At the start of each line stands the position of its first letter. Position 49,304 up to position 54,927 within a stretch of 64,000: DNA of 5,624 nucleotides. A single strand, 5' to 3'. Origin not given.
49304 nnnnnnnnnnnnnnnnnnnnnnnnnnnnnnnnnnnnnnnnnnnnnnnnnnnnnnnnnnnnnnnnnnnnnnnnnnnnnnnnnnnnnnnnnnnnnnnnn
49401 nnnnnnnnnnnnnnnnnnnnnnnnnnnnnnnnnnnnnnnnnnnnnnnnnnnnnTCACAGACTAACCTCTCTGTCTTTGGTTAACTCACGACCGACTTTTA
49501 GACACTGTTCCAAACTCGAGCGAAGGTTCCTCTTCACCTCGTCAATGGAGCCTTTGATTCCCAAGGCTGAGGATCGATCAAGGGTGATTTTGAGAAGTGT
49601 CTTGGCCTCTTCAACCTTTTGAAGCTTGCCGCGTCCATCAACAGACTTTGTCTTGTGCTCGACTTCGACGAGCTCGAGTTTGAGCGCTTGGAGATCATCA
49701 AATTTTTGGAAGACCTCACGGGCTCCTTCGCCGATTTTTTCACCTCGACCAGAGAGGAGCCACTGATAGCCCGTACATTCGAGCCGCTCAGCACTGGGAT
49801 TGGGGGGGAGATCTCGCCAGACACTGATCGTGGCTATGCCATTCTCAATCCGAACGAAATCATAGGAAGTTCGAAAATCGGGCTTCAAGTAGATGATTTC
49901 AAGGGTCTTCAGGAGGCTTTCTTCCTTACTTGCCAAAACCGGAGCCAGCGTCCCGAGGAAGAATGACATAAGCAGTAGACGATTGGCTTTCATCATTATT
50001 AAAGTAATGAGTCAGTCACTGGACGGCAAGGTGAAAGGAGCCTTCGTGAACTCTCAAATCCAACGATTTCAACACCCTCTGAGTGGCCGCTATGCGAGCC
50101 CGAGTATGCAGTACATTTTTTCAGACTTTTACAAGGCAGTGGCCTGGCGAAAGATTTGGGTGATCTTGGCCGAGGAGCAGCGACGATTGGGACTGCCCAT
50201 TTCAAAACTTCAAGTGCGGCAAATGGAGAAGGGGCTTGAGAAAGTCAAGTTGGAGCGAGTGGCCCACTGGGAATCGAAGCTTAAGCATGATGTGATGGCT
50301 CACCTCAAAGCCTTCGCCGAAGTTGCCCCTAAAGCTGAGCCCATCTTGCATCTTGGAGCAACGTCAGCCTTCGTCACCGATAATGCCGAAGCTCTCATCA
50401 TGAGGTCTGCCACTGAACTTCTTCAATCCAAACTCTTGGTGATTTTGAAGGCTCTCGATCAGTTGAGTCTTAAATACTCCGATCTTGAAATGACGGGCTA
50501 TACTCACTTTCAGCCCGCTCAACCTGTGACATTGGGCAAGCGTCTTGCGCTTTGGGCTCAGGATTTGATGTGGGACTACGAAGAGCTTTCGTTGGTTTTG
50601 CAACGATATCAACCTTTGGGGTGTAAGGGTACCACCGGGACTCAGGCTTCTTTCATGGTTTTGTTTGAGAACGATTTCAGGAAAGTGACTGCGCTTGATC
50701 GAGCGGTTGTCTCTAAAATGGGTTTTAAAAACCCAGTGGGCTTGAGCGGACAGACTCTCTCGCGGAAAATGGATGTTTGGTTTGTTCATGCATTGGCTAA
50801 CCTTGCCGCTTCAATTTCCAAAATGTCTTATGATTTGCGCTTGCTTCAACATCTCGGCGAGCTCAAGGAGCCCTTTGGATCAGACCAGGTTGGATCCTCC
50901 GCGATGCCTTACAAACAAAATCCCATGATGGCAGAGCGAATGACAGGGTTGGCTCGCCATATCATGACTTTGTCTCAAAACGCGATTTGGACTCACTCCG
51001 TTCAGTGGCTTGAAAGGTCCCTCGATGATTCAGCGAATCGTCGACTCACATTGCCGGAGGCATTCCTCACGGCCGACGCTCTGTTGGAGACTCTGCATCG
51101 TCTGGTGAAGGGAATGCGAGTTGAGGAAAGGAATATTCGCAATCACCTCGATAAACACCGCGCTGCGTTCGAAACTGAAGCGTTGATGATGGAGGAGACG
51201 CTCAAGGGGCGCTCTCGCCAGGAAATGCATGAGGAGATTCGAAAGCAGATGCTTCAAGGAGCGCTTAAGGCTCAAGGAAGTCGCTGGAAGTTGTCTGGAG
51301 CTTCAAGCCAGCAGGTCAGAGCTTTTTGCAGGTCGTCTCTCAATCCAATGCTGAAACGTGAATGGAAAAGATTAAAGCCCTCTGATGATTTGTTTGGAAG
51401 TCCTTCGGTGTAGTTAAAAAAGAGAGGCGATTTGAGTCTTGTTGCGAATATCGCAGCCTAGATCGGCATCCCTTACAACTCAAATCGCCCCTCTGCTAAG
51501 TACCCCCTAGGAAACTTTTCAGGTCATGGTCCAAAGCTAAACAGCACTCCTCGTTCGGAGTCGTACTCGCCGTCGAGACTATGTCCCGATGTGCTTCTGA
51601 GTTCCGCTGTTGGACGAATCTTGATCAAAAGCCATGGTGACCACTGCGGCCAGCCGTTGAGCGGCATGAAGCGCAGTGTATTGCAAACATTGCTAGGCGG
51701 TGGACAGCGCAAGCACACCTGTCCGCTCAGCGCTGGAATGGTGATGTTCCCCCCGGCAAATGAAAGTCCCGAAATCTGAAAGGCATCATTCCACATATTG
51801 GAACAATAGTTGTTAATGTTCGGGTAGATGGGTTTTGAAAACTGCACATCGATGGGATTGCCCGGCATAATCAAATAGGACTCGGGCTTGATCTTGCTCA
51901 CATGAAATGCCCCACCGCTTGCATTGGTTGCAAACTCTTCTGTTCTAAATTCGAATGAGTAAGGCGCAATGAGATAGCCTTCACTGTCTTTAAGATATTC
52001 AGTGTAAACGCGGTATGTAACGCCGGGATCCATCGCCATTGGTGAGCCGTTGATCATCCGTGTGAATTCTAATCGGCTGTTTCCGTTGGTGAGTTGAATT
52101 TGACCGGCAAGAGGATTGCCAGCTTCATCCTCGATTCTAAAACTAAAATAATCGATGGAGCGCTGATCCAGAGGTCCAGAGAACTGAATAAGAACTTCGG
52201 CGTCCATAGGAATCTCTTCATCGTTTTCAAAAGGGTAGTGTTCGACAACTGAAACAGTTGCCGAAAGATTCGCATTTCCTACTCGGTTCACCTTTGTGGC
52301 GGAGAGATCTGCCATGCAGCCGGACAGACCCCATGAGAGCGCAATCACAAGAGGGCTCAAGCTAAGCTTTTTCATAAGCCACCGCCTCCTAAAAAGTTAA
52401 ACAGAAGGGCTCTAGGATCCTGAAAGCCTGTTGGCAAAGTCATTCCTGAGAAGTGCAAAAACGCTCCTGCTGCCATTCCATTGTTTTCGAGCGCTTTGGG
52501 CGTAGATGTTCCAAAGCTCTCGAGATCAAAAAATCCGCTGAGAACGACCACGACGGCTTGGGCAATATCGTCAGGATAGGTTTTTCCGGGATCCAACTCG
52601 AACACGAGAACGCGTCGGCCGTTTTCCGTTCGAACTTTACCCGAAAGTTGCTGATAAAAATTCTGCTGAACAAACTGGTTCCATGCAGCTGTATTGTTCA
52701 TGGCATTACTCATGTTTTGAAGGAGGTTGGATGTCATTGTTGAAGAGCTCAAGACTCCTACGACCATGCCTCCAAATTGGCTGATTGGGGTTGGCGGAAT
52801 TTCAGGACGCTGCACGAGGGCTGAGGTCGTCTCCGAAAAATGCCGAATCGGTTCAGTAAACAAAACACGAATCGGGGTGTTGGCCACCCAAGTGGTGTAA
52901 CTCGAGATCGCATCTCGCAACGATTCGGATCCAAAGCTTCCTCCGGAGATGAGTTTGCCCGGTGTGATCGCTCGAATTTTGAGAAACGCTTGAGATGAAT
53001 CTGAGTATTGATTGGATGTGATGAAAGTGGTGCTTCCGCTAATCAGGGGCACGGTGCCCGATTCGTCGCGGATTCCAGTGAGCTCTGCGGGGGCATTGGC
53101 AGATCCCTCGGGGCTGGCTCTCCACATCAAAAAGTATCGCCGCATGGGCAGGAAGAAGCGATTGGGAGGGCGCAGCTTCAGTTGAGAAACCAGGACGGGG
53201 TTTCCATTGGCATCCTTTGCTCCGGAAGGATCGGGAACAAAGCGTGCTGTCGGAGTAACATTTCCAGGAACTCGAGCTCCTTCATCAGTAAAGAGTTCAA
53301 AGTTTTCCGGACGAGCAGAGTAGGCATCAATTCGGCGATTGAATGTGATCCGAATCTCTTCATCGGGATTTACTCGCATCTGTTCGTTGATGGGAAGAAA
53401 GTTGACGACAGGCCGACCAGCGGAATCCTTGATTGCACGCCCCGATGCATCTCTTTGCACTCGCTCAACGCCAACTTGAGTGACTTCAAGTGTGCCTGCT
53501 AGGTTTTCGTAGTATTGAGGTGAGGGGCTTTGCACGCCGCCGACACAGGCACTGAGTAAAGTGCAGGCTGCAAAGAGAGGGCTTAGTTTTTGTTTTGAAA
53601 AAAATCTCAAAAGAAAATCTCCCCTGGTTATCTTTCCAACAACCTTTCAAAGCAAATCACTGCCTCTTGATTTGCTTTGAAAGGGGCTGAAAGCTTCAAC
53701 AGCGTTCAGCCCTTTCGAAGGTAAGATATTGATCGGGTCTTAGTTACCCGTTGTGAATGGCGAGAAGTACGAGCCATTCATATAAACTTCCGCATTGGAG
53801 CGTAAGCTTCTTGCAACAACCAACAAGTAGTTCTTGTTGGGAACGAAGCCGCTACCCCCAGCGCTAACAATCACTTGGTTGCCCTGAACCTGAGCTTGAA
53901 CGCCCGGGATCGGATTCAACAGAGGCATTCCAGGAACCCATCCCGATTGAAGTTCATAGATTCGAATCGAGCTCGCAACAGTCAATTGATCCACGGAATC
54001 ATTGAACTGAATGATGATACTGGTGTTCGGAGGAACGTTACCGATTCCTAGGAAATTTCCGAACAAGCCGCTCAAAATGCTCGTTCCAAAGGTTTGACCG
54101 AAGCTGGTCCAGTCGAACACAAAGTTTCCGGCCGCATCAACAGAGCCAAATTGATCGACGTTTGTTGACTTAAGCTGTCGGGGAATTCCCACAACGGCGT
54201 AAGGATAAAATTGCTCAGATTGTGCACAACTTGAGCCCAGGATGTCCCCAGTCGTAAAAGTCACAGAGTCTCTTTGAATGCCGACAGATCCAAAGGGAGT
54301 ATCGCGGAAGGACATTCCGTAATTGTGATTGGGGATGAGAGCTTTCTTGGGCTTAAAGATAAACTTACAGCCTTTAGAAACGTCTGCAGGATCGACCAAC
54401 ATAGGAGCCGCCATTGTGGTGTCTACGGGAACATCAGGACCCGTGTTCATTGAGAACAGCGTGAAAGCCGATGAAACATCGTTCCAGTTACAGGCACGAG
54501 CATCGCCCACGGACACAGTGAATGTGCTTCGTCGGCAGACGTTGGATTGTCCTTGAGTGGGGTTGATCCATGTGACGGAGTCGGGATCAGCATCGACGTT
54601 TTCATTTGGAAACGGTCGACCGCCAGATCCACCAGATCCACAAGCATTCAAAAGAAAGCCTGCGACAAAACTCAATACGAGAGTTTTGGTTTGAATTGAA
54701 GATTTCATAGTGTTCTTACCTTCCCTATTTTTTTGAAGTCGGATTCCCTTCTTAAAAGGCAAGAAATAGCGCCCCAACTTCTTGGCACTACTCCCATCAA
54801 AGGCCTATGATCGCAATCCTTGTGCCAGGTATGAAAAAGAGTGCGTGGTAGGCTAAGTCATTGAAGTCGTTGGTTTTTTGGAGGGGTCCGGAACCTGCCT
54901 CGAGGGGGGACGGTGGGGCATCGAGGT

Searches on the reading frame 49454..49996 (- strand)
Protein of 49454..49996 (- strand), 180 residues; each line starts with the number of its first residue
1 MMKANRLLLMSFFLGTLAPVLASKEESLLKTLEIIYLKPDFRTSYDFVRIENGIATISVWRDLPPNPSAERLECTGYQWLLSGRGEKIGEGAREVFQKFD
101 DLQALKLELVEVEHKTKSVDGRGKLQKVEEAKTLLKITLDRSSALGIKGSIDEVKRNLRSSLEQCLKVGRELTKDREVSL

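Call 13: search_protein_families(library=pfam, proteins=[window:49454-49996:-], max_evalue=0.01)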
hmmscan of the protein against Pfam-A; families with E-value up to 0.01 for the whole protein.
window:49454-49996:- (180 aa): 0 families

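Call 50: search_solved_structures(query=A3, max_evalue=10)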
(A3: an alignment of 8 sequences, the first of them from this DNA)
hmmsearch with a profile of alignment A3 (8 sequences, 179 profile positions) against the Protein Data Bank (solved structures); distinct sequences matched with E-value up to 10: 0.

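Call 51: search_protein_families(library=ncbifam, proteins=[window:49454-49996:-], max_evalue=1)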
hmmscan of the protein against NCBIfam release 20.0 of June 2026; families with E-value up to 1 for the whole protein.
window:49454-49996:- (180 aa): 0 families

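Call 59: search_protein_families(library=padloc, proteins=[window:49454-49996:-], max_evalue=0.01)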
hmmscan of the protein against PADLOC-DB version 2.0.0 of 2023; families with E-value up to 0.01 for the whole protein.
window:49454-49996:- (180 aa): 0 families

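Call 60: find_homologous_proteins(query=A3, max_evalue=0.001)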
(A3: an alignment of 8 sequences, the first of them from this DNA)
Query A3 (8 sequences) (180 aa, profile of the alignment): 48 proteins with E <= 0.001 among 5006 candidates.
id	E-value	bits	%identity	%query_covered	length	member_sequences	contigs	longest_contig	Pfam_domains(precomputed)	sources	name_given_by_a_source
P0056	2.4e-74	267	41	96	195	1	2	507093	-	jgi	jgi:hypothetical protein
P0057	3.6e-74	266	83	99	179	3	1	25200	-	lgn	-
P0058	7.3e-74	265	84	99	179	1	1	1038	-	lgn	-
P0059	1.4e-73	264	85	99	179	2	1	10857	-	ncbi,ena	-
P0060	2.7e-73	264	99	99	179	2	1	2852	-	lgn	-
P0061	3.2e-71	257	84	95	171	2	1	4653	-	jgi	-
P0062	1.7e-69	251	41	94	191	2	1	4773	-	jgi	jgi:hypothetical protein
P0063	5.2e-69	250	46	88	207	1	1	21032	-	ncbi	-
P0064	9.5e-68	246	45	99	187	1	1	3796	-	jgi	jgi:hypothetical protein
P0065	1.7e-65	238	68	99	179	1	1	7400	-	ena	-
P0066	7.6e-65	236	47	88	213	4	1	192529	-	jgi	jgi:hypothetical protein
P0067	1.3e-64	235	37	95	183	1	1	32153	-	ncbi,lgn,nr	ncbi:MAG: hypothetical protein EA369_04100 [Bradymonadales bacterium]|nr:MAG: hypothetical protein E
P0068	4.5e-64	234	45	97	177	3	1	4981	-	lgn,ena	-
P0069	3.4e-63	231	70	90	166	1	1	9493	-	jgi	-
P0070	1.1e-62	229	45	88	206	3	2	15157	-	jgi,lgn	-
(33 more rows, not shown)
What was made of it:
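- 49454..49996 (-): Cassette gene 1 ('X'): a 180-aa protein with a Sec-type signal peptide and two invariant cysteines (C74, C165). It matches no known family and overlaps the HEAT gene by 4 nt. 48 clusters, many on contigs of the same lengths as those carrying the ATPase-like gene (call 60).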

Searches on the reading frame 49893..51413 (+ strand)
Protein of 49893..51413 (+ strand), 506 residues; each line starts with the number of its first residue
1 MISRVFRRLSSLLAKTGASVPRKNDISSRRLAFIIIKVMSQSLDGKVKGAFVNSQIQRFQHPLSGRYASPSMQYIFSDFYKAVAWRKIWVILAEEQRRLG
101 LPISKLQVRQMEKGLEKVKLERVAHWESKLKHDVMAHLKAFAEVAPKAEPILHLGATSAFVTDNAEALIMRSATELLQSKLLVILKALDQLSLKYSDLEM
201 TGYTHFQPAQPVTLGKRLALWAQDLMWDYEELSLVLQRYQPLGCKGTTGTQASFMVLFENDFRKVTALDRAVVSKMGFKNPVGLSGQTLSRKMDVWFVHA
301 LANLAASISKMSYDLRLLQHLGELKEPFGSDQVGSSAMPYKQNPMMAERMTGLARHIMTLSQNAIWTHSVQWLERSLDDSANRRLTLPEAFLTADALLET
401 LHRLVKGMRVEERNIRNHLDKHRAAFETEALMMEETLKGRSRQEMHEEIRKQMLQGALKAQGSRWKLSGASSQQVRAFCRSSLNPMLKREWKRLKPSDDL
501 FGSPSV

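Call 13: search_protein_families(library=pfam, proteins=[window:49893-51413:+], max_evalue=0.01)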
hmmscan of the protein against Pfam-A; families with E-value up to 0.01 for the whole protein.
window:49893-51413:+ (506 aa): 1 family
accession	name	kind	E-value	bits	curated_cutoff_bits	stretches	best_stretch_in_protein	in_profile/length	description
PF00206.25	Lyase_1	-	4.3e-32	112.2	27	1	108-358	54-311/312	Lyase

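Call 58: search_protein_families(library=ncbifam, proteins=[window:49893-51413:+], max_evalue=1e-10)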
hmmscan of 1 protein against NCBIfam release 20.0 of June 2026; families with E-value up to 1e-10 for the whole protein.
window:49893-51413:+ (506 aa): 12 families
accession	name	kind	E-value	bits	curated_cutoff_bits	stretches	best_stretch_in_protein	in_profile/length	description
TIGR00928.1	purB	equivalog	1.3e-102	343.8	326.2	1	63-456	1-388/436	adenylosuccinate lyase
NF006500.1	PRK08937.2-4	subfamily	6.8e-41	140.5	626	1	64-448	11-388/448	adenylosuccinate lyase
NF052536.2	CoM_syn_XcbD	exception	3.8e-39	134.7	600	1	67-456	14-396/443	3-sulfopropionylcysteine synthase XcbD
TIGR02426.1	protocat_pcaB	equivalog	4.5e-32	111.3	355.75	1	67-408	6-338/338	3-carboxy-cis,cis-muconate cycloisomerase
NF006554.0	PRK09053.1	equivalog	1.5e-31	109.8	595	1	141-473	92-414/453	3-carboxy-cis,cis-muconate cycloisomerase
NF004631.0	PRK05975.1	equivalog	9.5e-27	93.9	371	1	73-407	21-344/352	3-carboxy-cis,cis-muconate cycloisomerase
NF006764.0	PRK09285.1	equivalog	5.2e-25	87.7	446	1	107-425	66-384/456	adenylosuccinate lyase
NF052556.1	NtrsucLyaStm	equivalog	1.6e-21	76.7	650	1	139-428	99-390/466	nitrosuccinate lyase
NF008909.0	PRK12273.1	subfamily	2.5e-14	53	510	1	172-363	157-348/474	aspartate ammonia-lyase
TIGR00838.1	argH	equivalog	4.2e-14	52.4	279.5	1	106-414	51-353/455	argininosuccinate lyase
NF002563.0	PRK02186.1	subfamily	1.7e-12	46.5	625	1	166-471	524-819/890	argininosuccinate lyase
TIGR00979.1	fumC_II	equivalog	7.1e-12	44.8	664.75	1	179-421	159-401/458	class II fumarate hydratase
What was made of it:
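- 49893..51413 (+): purB (adenylosuccinate lyase), divergent from the cassette in every locus. Its true start is probably near 50007, which leaves about 10 nt between the two start codons. TIGR00928 343.8 bits against a cut-off of 326.2, with the match starting at residue 63 (call 58).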

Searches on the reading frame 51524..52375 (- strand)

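Call 13: search_protein_families(library=pfam, proteins=[window:51524-52375:-], max_evalue=0.01)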
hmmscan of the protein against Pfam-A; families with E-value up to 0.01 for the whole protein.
window:51524-52375:- (283 aa): 1 family
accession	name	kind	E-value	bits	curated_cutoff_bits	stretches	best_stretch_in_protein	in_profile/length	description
PF13205.12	Big_5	-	0.00015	22.9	23.6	1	41-145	5-105/105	Bacterial Ig-like domain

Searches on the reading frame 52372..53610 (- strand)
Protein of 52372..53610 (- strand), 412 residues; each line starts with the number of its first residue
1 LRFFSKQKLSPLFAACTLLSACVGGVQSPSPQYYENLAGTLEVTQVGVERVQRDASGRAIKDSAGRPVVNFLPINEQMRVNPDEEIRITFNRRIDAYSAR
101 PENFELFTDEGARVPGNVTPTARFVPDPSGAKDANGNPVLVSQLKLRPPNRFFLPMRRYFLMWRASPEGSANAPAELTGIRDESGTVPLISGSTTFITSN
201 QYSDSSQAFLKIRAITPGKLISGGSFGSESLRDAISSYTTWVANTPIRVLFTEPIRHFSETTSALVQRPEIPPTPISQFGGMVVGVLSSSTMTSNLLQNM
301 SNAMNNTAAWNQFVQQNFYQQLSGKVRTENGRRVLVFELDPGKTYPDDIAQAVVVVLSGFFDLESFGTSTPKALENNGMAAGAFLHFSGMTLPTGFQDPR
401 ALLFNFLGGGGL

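Call 13: search_protein_families(library=pfam, proteins=[window:52372-53610:-], max_evalue=0.01)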
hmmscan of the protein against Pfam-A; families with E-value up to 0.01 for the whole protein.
window:52372-53610:- (412 aa): 1 family
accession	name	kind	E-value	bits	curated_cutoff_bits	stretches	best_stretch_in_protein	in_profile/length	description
PF13205.12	Big_5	-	0.00072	20.7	23.6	0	68-117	7-57/105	Bacterial Ig-like domain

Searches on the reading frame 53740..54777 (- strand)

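Call 45: search_protein_families(library=pfam, proteins=[window:53740-54777:-], max_evalue=0.00001)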
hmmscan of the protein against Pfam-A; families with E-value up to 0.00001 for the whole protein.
window:53740-54777:- (345 aa): 1 family
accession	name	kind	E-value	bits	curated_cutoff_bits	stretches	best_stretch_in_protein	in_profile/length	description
PF13205.12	Big_5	-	2.7e-10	41.4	23.6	0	247-343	18-105/105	Bacterial Ig-like domain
